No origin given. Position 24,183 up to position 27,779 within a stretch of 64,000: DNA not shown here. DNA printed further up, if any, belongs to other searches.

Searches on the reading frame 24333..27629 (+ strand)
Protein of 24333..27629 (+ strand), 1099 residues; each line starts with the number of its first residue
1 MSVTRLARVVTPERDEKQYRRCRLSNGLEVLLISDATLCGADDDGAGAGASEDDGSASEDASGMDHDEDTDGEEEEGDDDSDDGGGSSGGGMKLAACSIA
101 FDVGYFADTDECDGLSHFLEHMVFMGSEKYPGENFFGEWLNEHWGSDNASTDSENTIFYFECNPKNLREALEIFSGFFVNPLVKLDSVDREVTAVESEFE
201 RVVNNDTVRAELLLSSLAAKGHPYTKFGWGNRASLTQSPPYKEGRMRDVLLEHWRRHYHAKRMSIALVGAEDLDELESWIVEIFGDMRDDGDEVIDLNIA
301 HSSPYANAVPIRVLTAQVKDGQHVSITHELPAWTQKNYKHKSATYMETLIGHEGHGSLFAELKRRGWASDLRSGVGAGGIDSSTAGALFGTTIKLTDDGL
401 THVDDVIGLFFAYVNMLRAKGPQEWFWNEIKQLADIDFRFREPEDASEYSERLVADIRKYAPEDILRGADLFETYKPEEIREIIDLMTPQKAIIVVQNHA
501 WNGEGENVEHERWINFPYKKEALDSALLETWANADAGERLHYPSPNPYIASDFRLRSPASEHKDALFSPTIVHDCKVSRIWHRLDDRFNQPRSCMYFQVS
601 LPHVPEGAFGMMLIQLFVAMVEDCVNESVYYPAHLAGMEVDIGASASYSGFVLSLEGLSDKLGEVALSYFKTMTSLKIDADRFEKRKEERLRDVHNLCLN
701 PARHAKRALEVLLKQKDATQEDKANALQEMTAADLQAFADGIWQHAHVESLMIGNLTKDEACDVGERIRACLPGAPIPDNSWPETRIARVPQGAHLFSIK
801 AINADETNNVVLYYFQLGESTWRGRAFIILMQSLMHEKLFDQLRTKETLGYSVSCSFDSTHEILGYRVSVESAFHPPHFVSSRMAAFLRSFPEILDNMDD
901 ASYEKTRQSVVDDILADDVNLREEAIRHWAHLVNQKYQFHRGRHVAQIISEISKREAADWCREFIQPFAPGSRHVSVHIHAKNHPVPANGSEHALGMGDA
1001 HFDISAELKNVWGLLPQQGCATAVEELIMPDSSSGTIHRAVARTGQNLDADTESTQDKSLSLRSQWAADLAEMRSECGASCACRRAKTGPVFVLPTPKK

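Call 35: search_protein_families(library=pfam, proteins=[window:24333-27629:+], max_evalue=0.0001)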
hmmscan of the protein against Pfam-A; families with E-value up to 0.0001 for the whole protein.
window:24333-27629:+ (1099 aa): 4 families
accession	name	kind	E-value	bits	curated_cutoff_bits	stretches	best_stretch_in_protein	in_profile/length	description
PF16187.10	Peptidase_M16_M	-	1.8e-71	240.9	29.7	1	438-726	1-284/284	Middle or third domain of peptidase_M16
PF05193.26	Peptidase_M16_C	-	1.1e-40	139.9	23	2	247-432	4-179/181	Peptidase M16 inactive domain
PF00675.25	Peptidase_M16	-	1e-26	94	22.3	1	95-220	13-137/149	Insulinase (Peptidase family M16)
PF22456.1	PqqF-like_C_4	-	2.8e-19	69.6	27.5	1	830-929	1-100/100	PQQ synthase PqqF-like, C-terminal lobe domain 4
